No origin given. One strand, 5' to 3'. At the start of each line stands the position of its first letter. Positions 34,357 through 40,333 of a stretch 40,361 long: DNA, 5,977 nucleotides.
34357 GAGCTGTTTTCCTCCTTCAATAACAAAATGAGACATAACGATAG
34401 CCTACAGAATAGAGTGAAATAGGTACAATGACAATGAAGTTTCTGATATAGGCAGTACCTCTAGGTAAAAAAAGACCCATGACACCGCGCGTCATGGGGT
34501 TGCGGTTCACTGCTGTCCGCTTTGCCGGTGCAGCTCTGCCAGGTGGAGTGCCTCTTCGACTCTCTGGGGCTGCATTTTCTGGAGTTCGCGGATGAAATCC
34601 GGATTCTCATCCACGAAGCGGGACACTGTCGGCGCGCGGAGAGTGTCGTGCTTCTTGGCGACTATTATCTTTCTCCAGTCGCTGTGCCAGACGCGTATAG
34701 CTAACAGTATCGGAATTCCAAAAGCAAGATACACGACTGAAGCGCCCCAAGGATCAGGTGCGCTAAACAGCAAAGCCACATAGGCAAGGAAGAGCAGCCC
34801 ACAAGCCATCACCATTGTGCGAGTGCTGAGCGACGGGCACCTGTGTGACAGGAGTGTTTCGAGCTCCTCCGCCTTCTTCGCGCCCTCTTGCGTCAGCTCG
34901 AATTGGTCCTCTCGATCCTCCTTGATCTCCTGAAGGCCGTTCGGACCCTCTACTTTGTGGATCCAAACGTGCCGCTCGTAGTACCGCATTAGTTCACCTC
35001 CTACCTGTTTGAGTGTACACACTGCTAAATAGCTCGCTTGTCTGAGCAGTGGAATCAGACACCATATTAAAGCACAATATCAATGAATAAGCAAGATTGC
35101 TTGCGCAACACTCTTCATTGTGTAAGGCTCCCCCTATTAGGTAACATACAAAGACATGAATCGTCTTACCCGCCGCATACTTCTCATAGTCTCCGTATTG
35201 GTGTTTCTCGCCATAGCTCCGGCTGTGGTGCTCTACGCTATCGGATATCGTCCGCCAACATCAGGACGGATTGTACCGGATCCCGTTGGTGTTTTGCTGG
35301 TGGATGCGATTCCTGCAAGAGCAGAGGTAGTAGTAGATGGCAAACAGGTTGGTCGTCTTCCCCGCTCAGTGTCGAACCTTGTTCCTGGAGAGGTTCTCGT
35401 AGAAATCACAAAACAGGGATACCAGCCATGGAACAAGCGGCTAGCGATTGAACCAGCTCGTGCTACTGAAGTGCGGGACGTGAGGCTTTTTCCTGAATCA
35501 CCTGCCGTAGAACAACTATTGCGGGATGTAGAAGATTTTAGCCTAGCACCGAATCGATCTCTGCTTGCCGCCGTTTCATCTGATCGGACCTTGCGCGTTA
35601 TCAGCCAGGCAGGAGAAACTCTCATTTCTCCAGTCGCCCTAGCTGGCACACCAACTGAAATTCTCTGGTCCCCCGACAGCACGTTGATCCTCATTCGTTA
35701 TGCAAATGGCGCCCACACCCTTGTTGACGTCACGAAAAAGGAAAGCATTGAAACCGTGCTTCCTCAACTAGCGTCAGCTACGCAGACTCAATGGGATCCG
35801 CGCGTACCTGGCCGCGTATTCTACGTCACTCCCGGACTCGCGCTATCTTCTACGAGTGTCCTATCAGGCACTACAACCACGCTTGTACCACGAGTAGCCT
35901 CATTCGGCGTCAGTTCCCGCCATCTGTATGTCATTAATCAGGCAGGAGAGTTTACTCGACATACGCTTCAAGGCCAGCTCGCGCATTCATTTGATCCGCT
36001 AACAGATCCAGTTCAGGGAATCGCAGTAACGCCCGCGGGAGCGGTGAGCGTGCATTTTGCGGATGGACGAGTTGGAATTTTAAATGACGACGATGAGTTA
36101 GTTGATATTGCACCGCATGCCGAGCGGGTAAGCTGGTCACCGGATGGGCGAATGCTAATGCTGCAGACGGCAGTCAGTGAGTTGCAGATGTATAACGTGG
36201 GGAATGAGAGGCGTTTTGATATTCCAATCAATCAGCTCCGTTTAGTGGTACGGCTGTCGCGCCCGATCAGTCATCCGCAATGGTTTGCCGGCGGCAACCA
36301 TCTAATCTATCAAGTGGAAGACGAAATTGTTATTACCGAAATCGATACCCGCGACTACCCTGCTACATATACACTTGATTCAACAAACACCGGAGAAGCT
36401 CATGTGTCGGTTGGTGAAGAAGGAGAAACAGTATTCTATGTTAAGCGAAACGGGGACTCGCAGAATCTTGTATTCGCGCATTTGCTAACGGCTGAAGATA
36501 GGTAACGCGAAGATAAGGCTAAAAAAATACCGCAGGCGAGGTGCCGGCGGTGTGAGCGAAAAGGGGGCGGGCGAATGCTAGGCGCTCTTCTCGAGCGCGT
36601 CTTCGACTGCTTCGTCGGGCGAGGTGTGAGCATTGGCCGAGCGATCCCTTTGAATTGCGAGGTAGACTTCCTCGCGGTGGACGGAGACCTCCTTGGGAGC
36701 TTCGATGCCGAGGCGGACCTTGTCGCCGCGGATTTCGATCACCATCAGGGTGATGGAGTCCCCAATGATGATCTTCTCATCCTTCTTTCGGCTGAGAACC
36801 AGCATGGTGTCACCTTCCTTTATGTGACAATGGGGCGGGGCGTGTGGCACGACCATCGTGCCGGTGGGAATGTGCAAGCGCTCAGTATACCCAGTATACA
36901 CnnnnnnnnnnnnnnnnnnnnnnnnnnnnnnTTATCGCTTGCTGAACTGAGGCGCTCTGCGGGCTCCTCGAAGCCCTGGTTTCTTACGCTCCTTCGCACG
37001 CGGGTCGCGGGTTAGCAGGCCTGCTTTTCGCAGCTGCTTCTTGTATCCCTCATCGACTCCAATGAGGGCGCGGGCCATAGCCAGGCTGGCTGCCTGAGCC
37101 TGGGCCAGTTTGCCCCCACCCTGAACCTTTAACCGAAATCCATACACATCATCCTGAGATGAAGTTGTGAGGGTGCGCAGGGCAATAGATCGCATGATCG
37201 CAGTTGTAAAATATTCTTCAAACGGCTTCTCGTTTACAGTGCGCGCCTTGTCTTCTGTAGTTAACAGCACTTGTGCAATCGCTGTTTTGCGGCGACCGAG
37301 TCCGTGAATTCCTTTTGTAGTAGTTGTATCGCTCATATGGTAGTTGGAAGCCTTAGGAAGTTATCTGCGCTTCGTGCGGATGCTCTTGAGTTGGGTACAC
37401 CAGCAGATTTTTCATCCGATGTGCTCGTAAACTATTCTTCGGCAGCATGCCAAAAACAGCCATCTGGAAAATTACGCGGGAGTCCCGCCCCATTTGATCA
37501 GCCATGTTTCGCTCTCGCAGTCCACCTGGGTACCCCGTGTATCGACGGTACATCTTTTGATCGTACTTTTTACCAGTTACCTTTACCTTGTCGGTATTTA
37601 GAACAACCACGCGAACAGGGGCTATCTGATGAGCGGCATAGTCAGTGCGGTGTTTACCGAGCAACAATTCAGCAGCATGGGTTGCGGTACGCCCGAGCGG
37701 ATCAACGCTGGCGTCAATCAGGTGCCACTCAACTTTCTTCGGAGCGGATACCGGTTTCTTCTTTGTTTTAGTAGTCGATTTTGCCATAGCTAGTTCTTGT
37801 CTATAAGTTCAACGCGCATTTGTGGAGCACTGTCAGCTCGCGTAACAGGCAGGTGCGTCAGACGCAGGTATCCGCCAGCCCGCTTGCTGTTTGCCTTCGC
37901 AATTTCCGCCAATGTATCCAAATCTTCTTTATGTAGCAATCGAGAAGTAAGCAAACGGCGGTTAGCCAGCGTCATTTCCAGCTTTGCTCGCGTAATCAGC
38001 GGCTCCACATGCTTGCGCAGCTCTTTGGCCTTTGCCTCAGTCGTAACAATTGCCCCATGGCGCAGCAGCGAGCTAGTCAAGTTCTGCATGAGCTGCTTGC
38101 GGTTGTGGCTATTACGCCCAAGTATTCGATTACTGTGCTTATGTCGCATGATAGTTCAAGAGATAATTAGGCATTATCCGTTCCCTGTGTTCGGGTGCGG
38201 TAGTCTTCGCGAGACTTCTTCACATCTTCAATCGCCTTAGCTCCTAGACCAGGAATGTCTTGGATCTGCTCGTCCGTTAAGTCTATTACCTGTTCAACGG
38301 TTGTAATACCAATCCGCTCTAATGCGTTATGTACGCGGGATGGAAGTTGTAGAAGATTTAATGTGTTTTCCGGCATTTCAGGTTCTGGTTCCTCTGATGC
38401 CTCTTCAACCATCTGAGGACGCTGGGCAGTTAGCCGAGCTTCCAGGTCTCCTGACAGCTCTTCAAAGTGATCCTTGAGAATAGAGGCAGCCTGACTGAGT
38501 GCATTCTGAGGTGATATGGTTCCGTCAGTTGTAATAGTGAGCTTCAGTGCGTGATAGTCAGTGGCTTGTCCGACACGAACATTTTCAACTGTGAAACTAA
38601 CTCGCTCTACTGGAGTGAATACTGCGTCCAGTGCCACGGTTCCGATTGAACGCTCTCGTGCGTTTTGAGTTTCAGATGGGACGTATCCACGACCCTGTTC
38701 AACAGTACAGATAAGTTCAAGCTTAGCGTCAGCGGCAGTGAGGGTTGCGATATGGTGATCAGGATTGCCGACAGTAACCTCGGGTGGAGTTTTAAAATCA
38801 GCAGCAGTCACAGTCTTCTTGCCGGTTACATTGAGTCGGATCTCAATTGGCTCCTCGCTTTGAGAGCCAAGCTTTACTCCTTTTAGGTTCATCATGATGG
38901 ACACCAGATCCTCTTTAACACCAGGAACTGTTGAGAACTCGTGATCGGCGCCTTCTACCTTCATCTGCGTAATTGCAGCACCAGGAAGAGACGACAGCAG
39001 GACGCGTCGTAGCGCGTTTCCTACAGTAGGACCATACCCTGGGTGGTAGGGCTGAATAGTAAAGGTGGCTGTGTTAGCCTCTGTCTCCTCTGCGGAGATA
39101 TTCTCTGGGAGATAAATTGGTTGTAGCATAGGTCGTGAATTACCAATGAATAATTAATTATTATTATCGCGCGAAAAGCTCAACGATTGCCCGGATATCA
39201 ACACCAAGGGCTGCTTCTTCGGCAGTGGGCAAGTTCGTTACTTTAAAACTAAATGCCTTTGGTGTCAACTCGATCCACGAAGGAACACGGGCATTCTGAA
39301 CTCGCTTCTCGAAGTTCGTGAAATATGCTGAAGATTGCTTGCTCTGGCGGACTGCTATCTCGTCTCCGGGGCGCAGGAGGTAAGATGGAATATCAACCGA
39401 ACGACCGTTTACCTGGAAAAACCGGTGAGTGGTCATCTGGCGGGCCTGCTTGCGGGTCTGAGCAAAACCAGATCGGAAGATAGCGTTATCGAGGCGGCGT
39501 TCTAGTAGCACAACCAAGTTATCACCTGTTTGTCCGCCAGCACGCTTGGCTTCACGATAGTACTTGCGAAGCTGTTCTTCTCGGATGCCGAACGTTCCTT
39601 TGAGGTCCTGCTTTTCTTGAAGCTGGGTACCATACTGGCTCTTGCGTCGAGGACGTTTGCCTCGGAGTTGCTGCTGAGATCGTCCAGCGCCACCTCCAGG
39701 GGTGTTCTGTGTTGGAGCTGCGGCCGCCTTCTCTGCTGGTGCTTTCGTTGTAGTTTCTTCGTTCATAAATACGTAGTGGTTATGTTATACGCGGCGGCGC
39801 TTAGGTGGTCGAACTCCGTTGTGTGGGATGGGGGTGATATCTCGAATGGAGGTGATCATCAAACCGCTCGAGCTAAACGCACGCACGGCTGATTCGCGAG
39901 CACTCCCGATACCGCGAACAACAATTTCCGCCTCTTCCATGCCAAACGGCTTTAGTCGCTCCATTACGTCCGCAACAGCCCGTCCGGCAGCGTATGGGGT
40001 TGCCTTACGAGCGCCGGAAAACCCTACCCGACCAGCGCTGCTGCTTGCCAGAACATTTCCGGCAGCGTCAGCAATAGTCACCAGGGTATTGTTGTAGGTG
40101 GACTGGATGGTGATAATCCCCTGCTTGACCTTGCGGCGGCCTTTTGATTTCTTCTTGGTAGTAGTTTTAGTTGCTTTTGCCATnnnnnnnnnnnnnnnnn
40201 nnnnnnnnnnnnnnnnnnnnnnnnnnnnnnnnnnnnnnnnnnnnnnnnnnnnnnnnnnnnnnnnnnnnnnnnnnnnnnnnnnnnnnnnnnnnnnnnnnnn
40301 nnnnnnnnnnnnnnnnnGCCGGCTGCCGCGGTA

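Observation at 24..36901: Two translation-signal classes: SD-less housekeeping backbone versus about eight self-contained, GC-richer cassettes with strong SDs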

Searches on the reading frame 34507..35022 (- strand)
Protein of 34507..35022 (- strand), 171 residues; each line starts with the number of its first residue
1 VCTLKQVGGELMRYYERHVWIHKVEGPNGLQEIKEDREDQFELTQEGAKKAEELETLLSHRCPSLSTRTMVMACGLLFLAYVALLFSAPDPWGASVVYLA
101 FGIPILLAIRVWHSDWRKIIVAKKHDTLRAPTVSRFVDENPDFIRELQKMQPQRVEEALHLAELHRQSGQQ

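Call 8: search_protein_families(library=pfam, proteins=[window:34507-35022:-], max_evalue=0.01)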
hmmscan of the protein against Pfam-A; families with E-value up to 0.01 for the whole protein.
window:34507-35022:- (171 aa): 0 families

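Call 36: search_protein_families(library=phrogs, proteins=[window:34507-34989:-], max_evalue=0.01)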
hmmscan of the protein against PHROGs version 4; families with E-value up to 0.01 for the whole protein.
window:34507-34989:- (160 aa): 0 families

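Call 37: search_protein_families(library=ncbifam, proteins=[window:34507-34989:-], max_evalue=0.01)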
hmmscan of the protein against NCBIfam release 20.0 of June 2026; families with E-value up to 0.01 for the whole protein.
window:34507-34989:- (160 aa): 0 families

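Call 40: find_related_loci(query=window:34507-34989:-, collection=viral_contigs, flank=5000)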
Query window:34507-34989:- (160 aa) in viral_contigs; peptide patterns used: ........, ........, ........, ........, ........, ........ (x = any residue, [..] = any of these).
No stretch of DNA in the collection matches any of the patterns.

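Call 53: find_encoding_contigs(protein=window:34507-34989:-, flank=5000, max_places=6)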
Protein window:34507-34989:- (160 aa): 1 contig read that carries it; 1 place shown.
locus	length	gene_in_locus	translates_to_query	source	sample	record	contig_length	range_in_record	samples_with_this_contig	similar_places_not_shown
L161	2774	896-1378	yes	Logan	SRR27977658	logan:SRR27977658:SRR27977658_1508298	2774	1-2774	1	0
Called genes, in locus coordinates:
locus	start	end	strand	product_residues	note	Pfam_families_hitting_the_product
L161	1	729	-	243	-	?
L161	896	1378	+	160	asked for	-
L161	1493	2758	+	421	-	PF00275:EPSP_synthase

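Call 62: search_dna_similar(query=window:34507-34989:-, collection=plasmids, mode=protein, max_evalue=0.001, max_rows=10)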
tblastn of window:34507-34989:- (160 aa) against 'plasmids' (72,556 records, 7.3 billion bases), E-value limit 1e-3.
No match.

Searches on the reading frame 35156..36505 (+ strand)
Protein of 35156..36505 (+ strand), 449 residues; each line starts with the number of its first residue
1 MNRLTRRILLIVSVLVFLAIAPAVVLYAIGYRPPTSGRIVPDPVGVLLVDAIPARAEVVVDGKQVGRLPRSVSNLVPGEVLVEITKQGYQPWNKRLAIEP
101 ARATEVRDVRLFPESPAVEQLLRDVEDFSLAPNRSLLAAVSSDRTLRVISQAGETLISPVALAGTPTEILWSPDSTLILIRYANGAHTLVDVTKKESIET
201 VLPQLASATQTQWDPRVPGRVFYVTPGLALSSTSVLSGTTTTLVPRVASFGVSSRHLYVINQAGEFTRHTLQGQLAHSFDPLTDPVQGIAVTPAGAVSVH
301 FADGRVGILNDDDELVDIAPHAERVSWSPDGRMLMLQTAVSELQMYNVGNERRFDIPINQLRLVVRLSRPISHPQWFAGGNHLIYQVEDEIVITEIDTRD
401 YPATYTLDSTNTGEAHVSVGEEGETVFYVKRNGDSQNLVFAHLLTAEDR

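Call 9: search_protein_families(library=pfam, proteins=[window:35156-36505:+], max_evalue=0.01)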
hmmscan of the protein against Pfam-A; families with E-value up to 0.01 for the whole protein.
window:35156-36505:+ (449 aa): 8 families
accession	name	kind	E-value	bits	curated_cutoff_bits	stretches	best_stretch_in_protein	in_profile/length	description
PF08308.17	PEGA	-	3.5e-09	36.9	20.8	1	45-106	2-63/71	PEGA domain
PF25174.1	Beta-prop_THOC3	-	1e-07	31.7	305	1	124-226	48-148/272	THOC3 beta-propeller domain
PF23414.1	Beta-prop_EML_2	-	1.3e-07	31.7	90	1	282-394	38-151/266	Echinoderm microtubule-associated protein second beta-propeller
PF12894.13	ANAPC4_WD40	-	1e-06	29.3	22.9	1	130-213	3-88/91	Anaphase-promoting complex subunit 4 WD40 domain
PF24797.1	Beta-prop_WDR35_TULP_N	-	4.6e-05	23.2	80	1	323-393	160-229/332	WDR35/TULP4 N-terminal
PF24807.1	WD40_CDC20-Fz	-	0.0028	17.4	200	0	165-215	53-103/292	CDC20/Fizzy WD40 domain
PF23389.1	Beta-prop_WDR19_1st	-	0.0066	15.9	27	0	134-173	134-172/325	WDR19 first beta-propeller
PF00400.38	WD40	-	0.0099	16.9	27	0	125-148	14-37/39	WD domain, G-beta repeat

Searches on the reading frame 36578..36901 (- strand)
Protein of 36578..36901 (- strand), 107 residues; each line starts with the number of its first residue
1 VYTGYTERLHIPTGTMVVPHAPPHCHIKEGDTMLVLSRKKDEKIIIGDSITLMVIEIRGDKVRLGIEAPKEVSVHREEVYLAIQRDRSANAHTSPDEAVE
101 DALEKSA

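Call 9: search_protein_families(library=pfam, proteins=[window:36578-36901:-], max_evalue=0.01)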
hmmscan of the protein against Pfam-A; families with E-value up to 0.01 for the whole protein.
window:36578-36901:- (107 aa): 1 family
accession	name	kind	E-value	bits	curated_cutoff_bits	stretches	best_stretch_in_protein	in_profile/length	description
PF02599.21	CsrA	-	8.9e-25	86.9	27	1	33-84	1-52/53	Global regulator protein family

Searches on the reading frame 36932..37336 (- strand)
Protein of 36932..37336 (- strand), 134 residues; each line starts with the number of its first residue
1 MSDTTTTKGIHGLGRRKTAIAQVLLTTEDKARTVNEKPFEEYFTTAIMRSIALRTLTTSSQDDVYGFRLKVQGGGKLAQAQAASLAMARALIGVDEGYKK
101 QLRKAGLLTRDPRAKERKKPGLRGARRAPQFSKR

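Call 9: search_protein_families(library=pfam, proteins=[window:36932-37336:-], max_evalue=0.01)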
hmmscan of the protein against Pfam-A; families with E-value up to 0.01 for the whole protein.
window:36932-37336:- (134 aa): 1 family
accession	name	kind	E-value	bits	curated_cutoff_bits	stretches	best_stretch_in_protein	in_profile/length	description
PF00380.25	Ribosomal_S9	-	7e-37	127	22.5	1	14-134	1-121/121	Ribosomal protein S9/S16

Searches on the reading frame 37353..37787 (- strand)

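Call 9: search_protein_families(library=pfam, proteins=[window:37353-37787:-], max_evalue=0.01)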
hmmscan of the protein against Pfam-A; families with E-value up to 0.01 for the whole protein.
window:37353-37787:- (144 aa): 1 family
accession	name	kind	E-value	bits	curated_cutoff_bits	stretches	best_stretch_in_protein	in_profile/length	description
PF00572.24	Ribosomal_L13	-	2.8e-35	121.4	23.8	1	20-137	2-119/119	Ribosomal protein L13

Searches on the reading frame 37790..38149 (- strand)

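Call 9: search_protein_families(library=pfam, proteins=[window:37790-38149:-], max_evalue=0.01)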
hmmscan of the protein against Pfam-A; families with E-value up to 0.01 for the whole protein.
window:37790-38149:- (119 aa): 1 family
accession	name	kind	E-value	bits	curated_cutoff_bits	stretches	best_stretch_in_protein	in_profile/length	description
PF01196.24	Ribosomal_L17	-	4.1e-22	79.3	27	1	20-116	1-97/97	Ribosomal protein L17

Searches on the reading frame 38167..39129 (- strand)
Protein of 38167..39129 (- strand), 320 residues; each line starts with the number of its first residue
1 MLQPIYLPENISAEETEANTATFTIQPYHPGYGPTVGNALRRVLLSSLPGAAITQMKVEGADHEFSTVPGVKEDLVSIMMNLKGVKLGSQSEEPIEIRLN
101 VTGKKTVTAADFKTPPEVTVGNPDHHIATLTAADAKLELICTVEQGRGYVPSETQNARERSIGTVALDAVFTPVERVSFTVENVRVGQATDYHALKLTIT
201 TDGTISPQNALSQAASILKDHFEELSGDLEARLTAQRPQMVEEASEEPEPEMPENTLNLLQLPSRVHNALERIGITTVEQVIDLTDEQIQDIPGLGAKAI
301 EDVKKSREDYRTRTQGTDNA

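Call 9: search_protein_families(library=pfam, proteins=[window:38167-39129:-], max_evalue=0.01)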
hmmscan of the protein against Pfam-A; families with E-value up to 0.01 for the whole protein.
window:38167-39129:- (320 aa): 5 families
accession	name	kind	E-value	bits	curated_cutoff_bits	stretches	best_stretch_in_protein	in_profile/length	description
PF01000.31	RNA_pol_A_bac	-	4.1e-30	104.9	33.9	1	57-172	2-119/119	RNA polymerase Rpb3/RpoA insert domain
PF01193.29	RNA_pol_L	-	1e-22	80.1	24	1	30-222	5-74/74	RNA polymerase Rpb3/Rpb11 dimerisation domain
PF03118.21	RNA_pol_A_CTD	-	1.3e-10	41.3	23.8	1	247-305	5-63/67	Bacterial RNA polymerase, alpha chain C terminal domain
PF14520.12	HHH_5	-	1.1e-05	26.3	27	1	264-305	13-53/57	Helix-hairpin-helix domain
PF13656.11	RNA_pol_L_2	-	0.001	19.2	27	0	194-226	41-73/75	RNA polymerase Rpb3/Rpb11 dimerisation domain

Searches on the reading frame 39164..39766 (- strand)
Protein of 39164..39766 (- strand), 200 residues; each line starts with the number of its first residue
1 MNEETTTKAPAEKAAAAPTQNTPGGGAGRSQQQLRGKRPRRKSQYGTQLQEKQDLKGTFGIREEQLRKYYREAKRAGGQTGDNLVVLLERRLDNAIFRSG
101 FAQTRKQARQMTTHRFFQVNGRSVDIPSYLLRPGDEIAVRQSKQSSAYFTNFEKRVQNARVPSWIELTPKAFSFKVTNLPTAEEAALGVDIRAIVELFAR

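Call 9: search_protein_families(library=pfam, proteins=[window:39164-39766:-], max_evalue=0.01)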
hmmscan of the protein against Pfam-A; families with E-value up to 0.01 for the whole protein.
window:39164-39766:- (200 aa): 2 families
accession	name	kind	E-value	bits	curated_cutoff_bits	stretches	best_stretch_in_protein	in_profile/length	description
PF01479.30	S4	-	6.7e-15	55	22.8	1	90-137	1-48/48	S4 domain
PF00163.24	Ribosomal_S4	-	4.7e-13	50.1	23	1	31-89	39-95/95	Ribosomal protein S4/S9 N-terminal domain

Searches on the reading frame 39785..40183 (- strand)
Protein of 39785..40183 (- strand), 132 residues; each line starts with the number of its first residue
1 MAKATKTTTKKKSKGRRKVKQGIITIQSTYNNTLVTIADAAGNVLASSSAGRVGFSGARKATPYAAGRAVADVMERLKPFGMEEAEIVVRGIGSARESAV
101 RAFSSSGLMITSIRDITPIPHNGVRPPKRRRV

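Call 9: search_protein_families(library=pfam, proteins=[window:39785-40183:-], max_evalue=0.01)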
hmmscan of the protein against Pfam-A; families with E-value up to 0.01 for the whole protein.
window:39785-40183:- (132 aa): 1 family
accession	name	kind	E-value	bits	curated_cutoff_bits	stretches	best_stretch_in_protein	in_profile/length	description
PF00411.24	Ribosomal_S11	-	1.6e-37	128.7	25.1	1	22-131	1-110/110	Ribosomal protein S11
